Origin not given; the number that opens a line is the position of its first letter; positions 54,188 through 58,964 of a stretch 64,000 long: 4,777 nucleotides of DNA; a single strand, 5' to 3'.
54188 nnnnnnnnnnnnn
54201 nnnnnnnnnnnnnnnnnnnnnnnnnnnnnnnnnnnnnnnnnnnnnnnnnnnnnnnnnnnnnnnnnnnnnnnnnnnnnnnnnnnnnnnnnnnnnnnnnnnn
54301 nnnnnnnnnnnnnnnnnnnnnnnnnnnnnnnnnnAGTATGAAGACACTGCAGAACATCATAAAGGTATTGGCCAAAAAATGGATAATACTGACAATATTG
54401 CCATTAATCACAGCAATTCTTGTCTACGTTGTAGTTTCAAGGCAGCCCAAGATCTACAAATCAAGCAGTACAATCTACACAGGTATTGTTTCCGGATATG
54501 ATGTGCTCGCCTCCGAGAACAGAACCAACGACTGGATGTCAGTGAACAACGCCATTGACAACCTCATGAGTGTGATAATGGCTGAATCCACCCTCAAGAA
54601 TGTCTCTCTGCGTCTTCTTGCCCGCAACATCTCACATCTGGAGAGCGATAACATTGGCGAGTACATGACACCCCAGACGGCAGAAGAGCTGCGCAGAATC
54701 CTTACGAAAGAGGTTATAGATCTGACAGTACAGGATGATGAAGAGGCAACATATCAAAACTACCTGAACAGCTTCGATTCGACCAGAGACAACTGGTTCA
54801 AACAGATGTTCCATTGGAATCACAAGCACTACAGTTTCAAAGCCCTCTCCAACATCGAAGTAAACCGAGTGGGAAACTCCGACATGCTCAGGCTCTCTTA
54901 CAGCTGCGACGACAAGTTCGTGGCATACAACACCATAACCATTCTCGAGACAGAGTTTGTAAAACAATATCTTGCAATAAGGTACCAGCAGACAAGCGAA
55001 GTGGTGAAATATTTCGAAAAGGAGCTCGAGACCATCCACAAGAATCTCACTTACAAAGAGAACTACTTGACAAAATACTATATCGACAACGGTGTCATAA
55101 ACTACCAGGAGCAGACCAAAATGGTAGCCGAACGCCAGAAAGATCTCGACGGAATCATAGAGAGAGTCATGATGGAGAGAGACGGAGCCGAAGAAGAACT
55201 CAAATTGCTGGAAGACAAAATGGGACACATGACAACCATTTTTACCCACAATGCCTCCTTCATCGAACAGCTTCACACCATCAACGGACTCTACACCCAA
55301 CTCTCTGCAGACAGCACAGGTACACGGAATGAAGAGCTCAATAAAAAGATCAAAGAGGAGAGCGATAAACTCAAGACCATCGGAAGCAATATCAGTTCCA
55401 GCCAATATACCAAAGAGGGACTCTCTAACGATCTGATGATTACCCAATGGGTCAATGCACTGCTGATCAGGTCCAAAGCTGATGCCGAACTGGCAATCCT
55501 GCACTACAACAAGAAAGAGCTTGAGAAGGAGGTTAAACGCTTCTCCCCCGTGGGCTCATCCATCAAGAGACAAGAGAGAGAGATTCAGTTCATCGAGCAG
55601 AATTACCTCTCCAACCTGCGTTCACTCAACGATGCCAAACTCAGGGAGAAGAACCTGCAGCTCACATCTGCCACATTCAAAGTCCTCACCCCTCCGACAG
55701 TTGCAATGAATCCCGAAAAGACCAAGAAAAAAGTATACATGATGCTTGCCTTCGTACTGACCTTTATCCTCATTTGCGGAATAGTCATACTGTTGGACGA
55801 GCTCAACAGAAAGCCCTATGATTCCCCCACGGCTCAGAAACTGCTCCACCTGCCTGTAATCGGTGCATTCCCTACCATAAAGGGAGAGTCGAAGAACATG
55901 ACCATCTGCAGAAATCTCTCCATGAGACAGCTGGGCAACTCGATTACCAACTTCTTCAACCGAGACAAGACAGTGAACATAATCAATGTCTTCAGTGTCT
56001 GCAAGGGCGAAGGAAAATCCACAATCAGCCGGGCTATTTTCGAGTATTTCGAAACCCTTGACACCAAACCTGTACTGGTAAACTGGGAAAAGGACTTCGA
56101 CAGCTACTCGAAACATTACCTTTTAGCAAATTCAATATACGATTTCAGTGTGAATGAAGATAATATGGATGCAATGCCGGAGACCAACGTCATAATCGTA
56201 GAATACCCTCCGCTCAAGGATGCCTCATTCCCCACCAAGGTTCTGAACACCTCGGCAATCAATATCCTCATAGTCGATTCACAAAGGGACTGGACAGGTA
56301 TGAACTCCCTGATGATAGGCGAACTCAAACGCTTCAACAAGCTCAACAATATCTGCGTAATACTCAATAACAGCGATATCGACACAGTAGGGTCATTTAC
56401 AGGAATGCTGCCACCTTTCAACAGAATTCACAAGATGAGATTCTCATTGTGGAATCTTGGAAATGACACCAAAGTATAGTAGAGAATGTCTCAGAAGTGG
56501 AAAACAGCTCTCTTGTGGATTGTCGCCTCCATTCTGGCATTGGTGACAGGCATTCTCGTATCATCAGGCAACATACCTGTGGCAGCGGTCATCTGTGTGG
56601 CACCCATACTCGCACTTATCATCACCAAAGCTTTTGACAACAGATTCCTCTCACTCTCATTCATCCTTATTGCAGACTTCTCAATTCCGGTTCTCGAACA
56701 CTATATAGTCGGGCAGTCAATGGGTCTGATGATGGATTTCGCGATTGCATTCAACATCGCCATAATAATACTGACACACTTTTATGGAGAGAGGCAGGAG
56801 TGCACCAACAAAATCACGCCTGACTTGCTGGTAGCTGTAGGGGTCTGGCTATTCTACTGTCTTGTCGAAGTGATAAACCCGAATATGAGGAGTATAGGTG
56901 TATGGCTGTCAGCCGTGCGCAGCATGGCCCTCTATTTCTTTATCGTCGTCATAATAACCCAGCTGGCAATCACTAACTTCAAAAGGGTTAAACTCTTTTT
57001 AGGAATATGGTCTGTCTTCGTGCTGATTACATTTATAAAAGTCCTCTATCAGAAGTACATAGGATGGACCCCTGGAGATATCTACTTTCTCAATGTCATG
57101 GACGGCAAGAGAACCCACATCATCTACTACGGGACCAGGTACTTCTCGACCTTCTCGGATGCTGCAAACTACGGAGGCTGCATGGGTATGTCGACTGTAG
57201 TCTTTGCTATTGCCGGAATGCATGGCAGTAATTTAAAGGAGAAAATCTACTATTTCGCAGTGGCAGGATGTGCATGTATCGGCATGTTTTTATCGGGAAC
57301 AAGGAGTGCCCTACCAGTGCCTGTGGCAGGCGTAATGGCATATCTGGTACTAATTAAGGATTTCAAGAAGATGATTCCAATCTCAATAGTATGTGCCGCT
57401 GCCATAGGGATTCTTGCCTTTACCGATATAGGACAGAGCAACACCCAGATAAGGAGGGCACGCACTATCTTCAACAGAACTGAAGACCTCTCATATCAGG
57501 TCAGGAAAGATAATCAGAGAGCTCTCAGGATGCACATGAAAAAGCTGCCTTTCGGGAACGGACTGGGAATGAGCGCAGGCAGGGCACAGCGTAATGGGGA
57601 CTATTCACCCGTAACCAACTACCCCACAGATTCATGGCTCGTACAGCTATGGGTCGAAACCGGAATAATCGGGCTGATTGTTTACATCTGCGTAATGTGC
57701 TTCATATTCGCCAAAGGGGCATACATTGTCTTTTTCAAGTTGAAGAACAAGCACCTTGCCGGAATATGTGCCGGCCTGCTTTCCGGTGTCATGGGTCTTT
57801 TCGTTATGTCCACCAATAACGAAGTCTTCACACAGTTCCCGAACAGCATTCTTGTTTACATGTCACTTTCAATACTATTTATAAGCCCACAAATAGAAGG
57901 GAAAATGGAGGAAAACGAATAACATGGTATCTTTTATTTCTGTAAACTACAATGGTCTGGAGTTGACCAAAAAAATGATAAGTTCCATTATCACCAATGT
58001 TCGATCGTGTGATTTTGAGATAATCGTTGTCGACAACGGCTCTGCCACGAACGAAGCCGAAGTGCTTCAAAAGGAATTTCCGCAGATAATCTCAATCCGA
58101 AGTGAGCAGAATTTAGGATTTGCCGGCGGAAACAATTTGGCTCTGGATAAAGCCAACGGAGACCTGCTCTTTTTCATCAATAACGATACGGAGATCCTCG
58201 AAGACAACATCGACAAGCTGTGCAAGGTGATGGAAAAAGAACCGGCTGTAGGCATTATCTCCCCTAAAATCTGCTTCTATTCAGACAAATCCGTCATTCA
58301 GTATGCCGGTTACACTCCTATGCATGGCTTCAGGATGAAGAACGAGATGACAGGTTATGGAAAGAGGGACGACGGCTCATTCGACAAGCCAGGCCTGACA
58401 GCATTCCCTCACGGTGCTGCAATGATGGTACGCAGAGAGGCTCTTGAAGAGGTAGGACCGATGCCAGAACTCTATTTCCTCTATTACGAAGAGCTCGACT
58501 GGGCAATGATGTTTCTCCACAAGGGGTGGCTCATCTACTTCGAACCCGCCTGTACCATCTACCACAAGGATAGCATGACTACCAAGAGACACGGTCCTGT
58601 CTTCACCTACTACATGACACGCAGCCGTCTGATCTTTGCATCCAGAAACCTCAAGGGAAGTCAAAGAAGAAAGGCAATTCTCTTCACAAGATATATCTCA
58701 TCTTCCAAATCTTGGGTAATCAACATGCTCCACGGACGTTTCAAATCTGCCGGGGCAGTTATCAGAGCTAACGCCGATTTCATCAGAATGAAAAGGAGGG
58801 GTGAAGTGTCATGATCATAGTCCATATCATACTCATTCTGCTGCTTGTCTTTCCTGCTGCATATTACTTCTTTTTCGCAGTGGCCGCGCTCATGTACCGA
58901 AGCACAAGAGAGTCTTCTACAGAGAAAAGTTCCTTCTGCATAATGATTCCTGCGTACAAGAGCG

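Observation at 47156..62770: Candidate phosphorelay-gated exopolysaccharide system: kinase/pseudokinase pair divergent from an operon that begins with two output-less receivers and runs straight into polysaccharide assembly genes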

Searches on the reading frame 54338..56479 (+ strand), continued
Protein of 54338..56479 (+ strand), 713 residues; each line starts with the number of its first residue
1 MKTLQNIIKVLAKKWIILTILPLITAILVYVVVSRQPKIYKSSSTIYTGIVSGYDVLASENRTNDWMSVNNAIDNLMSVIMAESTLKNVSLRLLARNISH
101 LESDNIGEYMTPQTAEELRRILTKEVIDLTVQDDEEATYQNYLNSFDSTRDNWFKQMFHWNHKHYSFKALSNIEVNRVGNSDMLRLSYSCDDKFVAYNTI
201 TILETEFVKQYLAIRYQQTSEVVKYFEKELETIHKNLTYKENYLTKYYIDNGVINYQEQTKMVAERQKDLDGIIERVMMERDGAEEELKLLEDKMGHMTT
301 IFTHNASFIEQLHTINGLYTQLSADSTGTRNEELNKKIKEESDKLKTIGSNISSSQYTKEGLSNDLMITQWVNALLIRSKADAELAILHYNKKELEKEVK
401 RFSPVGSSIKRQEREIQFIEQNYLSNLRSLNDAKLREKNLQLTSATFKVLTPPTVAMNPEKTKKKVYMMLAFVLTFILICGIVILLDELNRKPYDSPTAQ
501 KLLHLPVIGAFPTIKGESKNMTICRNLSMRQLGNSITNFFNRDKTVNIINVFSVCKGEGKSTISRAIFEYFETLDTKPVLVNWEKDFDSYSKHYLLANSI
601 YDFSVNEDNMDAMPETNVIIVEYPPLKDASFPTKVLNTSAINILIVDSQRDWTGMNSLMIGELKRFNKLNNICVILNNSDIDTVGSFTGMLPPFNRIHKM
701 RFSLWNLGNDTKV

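Call 66: search_protein_families(library=pfam, proteins=[L030:950-3379:+, L028:796-3438:+, L023:2816-5233:-, L023:2448-2810:-, L024:4923-6890:-, L029:1308-3485:+, L029:3493-5274:+, L029:5284-6213:-, L022:2332-4563:-], max_evalue=0.001)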
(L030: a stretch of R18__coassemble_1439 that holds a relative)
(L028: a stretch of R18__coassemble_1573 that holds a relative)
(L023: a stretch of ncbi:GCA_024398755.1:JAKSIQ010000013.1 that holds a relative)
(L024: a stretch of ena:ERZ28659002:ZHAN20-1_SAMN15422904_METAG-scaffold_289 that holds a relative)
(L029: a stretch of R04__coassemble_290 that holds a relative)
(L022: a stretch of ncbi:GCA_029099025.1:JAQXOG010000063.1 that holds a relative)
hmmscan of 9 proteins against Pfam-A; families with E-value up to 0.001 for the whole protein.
L030:950-3379:+ (809 aa): 3 families
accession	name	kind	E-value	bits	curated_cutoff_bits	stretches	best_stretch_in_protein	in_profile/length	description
PF16130.10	DUF4842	-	8e-16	59.3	22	1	670-800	85-208/208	Domain of unknown function (DUF4842)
PF02368.24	Big_2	-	6.7e-06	26.4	22.8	1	388-455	11-72/79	Bacterial Ig-like domain (group 2)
PF13448.11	DUF4114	-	2.4e-05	25.6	27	1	500-553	29-84/85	Domain of unknown function (DUF4114)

L028:796-3438:+ (880 aa): 2 families
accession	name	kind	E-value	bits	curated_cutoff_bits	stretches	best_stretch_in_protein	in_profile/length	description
PF13448.11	DUF4114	-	5.8e-07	30.8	27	0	593-637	39-81/85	Domain of unknown function (DUF4114)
PF16130.10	DUF4842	-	1.3e-05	26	22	1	728-853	106-208/208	Domain of unknown function (DUF4842)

L023:2816-5233:- (805 aa): 3 families
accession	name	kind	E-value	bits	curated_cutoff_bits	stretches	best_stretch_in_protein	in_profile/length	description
PF02518.31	HATPase_c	-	4.4e-41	140.2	26.4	2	686-788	4-109/111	Histidine kinase-, DNA gyrase B-, and HSP90-like ATPase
PF00512.31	HisKA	-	1.3e-25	89.7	26.9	2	571-636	1-63/66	His Kinase A (phospho-acceptor) domain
PF13581.12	HATPase_c_2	-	9.9e-06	26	27.4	0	692-764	40-110/127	Histidine kinase-like ATPase domain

L023:2448-2810:- (120 aa): 1 family
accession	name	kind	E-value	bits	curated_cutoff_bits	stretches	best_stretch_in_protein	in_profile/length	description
PF01627.28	Hpt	-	1.5e-11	44.8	24.6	1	26-105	2-79/84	Hpt domain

L024:4923-6890:- (655 aa): 2 families
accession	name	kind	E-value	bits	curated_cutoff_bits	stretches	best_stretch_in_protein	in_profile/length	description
PF02518.31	HATPase_c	-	2.4e-25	89.6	26.4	1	532-638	2-108/111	Histidine kinase-, DNA gyrase B-, and HSP90-like ATPase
PF00512.31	HisKA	-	1.6e-17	63.7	26.9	1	421-485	2-65/66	His Kinase A (phospho-acceptor) domain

L029:1308-3485:+ (725 aa): 3 families
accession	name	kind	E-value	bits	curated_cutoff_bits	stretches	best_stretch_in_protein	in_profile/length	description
PF02518.31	HATPase_c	-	3.3e-27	95.5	26.4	1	460-576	2-110/111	Histidine kinase-, DNA gyrase B-, and HSP90-like ATPase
PF00072.30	Response_reg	-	6.7e-25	87.9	30.2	1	603-715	1-108/111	Response regulator receiver domain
PF00512.31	HisKA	-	2.7e-17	63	26.9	1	346-412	1-66/66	His Kinase A (phospho-acceptor) domain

L029:3493-5274:+ (593 aa): 2 families
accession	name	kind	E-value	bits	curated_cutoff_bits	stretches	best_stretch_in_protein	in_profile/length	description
PF02518.31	HATPase_c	-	2.5e-24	86.3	26.4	1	486-592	1-108/111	Histidine kinase-, DNA gyrase B-, and HSP90-like ATPase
PF00512.31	HisKA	-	6.3e-15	55.4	26.9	1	373-440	2-66/66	His Kinase A (phospho-acceptor) domain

L029:5284-6213:- (309 aa): 3 families
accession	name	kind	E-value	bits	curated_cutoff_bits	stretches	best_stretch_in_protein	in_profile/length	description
PF02518.31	HATPase_c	-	2.3e-25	89.6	26.4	1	199-306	2-110/111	Histidine kinase-, DNA gyrase B-, and HSP90-like ATPase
PF00512.31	HisKA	-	3e-17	62.9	26.9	1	84-151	1-65/66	His Kinase A (phospho-acceptor) domain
PF13581.12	HATPase_c_2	-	3.3e-05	24.3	27.4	1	207-280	40-109/127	Histidine kinase-like ATPase domain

L022:2332-4563:- (743 aa): 0 families

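Call 75: predict_structure(alignment_id=A4)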
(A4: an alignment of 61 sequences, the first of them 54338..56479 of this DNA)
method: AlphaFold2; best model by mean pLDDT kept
length: 713 residues; sequences in the alignment: 61
mean_pLDDT: 80.6   pTM: 0.47
mean pLDDT of the five models: 80.6, 78.3, 78.1, 76.7, 75.9
residues with pLDDT >= 90: 123; 70-90: 471; 50-70: 109; < 50: 10
segments of 3 or more residues with pLDDT < 50: 298-301
pLDDT, mean of each block of 10 residues (from residue 1): 77 81 87 84 86 54 65 85 92 91 78 88 87 90 87 86 90 87 89 91 90 76 89 92 86 76 83 90 85 60 55 62 56 67 64 52 65 82 87 83 68 90 93 79 70 83 82 88 83 83 86 73 85 88 85 87 89 85 82 82 74 81 87 84 89 84 81 88 81 71 74 44
secondary structure, 60 per line:
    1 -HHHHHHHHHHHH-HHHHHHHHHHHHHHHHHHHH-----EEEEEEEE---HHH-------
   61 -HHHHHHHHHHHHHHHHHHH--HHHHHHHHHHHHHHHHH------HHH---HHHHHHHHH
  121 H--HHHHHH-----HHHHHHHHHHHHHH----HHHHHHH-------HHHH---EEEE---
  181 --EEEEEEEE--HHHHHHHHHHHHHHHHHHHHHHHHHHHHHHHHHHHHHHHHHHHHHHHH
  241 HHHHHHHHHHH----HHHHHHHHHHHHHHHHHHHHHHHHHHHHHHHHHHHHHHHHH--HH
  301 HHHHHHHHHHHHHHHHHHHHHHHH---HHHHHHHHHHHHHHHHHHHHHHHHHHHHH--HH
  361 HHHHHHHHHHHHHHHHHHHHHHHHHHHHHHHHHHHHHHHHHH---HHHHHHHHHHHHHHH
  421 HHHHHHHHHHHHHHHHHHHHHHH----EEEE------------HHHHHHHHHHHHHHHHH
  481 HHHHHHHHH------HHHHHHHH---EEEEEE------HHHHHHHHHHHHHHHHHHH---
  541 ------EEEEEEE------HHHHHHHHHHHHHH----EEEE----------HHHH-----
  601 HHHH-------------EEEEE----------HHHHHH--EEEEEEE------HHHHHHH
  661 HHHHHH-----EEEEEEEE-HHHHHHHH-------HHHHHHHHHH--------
elements in order (helices of 4 or more, strands of 3 or more residues): H2-13 H15-34 E40-47 H62-80 H83-99 H112-121 H124-129 H135-148 H153-159 H167-170 E174-177 E183-190 H193-251 H256-296 H299-324 H328-356 H359-402 H406-443 E448-451 H464-489 H496-503 E507-512 H519-537 E547-553 H560-573 E578-581 H592-595 H601-604 E618-622 H633-638 E641-647 H654-666 E672-679 H681-688 H696-705

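Call 78: fold_search(model_id=the predicted structure, library=pdb)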
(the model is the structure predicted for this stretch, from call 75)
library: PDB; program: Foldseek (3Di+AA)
matches with E <= 10: 1159; with E <= 0.001: 51
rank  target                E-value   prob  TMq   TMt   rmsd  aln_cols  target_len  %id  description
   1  9r64_I                6.4e-15  1.00  0.41  0.43  15.5       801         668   12  CPS secretion pathway Wza-Wzc_C1 (Conf 0) (released 2026-03-04)
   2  9r68_I                8.9e-15  1.00  0.42  0.44  12.6       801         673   12  CPS secretion pathway Wza-Wzc_C1 (Conf 2) (released 2026-03-04)
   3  9r62_K                2.4e-14  1.00  0.39  0.41  30.8       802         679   12  CPS co-polymerase Wzc_C1 (released 2026-03-04)
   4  7nhr_A                1.8e-13  1.00  0.37  0.40  34.9       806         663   12  Putative transmembrane protein Wzc K540M C1 (released 2021-08-25)
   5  9exq_A                4.8e-13  1.00  0.37  0.40  34.8       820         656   12  Wzc-K540M-3YE-N711Y MgADP C1 (released 2025-04-23)
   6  9exo_A                7.3e-13  1.00  0.37  0.40  34.8       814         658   12  Wzc-K540M-2YE MgADP C1 (released 2025-04-23)
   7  9i2q_A                2.2e-12  1.00  0.37  0.40  35.2       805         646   12  Wzc-K540M-3YE MgADP C1 (released 2025-04-30)
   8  7nib_A                2.6e-12  1.00  0.36  0.38  43.2       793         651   12  Wzc-K540M-4YE C1 (released 2021-08-25)
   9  9r62_I                3.2e-12  1.00  0.39  0.44  13.2       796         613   11  CPS co-polymerase Wzc_C1 (released 2026-03-04)
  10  9r6b_I                9.3e-12  1.00  0.42  0.48  15.3       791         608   11  CPS secretion pathway Wza-Wzc (Conf 4) (released 2026-03-04)
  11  7nhr_B                7.7e-10  1.00  0.37  0.45  22.8       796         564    9  Putative transmembrane protein Wzc K540M C1 (released 2021-08-25)
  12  7nhr_C                1.2e-09  1.00  0.37  0.45  19.6       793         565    8  Putative transmembrane protein Wzc K540M C1 (released 2021-08-25)
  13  9exo_B                3.6e-09  1.00  0.38  0.47  22.4       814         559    9  Wzc-K540M-2YE MgADP C1 (released 2025-04-23)
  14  9exq_C                5.0e-09  1.00  0.37  0.45  19.2       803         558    9  Wzc-K540M-3YE-N711Y MgADP C1 (released 2025-04-23)
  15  9exo_C                8.0e-09  1.00  0.38  0.46  19.1       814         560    9  Wzc-K540M-2YE MgADP C1 (released 2025-04-23)
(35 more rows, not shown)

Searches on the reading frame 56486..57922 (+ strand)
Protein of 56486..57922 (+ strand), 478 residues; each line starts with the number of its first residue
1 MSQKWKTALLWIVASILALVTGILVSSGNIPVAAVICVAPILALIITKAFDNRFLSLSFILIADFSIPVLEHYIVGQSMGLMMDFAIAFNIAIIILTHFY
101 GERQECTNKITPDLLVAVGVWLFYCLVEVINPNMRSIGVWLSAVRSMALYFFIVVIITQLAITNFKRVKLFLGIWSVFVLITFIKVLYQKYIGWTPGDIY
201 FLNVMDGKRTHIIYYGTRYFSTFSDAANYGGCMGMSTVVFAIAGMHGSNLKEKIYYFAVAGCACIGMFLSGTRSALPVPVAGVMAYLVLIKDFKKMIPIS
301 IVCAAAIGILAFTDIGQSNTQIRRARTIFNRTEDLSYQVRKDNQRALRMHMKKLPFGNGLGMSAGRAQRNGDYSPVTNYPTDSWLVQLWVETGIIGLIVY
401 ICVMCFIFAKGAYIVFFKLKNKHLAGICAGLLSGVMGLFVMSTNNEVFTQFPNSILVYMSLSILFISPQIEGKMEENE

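Call 3: search_protein_families(library=pfam, proteins=[window:56486-57922:+], max_evalue=0.01)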
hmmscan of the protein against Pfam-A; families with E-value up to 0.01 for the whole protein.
window:56486-57922:+ (478 aa): 1 family
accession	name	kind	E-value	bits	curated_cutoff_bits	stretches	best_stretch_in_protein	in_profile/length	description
PF04932.20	Wzy_C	-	1.6e-11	44.7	31.7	1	260-401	3-149/149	O-Antigen ligase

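Call 8: search_protein_families(library=ncbifam, proteins=[window:56486-57922:+], max_evalue=0.01)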
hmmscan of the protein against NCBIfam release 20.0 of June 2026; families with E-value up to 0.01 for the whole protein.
window:56486-57922:+ (478 aa): 0 families

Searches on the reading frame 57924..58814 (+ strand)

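Call 4: search_protein_families(library=pfam, proteins=[window:57924-58814:+], max_evalue=0.01)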
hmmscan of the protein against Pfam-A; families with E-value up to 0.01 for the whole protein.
window:57924-58814:+ (296 aa): 4 families
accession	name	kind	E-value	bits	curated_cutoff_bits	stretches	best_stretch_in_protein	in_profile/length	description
PF00535.33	Glycos_transf_2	-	2.8e-22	79.9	23.3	1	3-177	1-167/168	Glycosyl transferase family 2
PF13632.12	Glyco_trans_2_3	-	2.1e-07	31.4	27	1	84-217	4-126/198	Glycosyl transferase family group 2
PF13641.12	Glyco_tranf_2_3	-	3.4e-07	31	27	1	7-215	8-212/230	Glycosyltransferase like family 2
PF10111.15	Glyco_tranf_2_2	-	7.7e-07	29.3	27.3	1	19-178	15-179/276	Glycosyltransferase like family 2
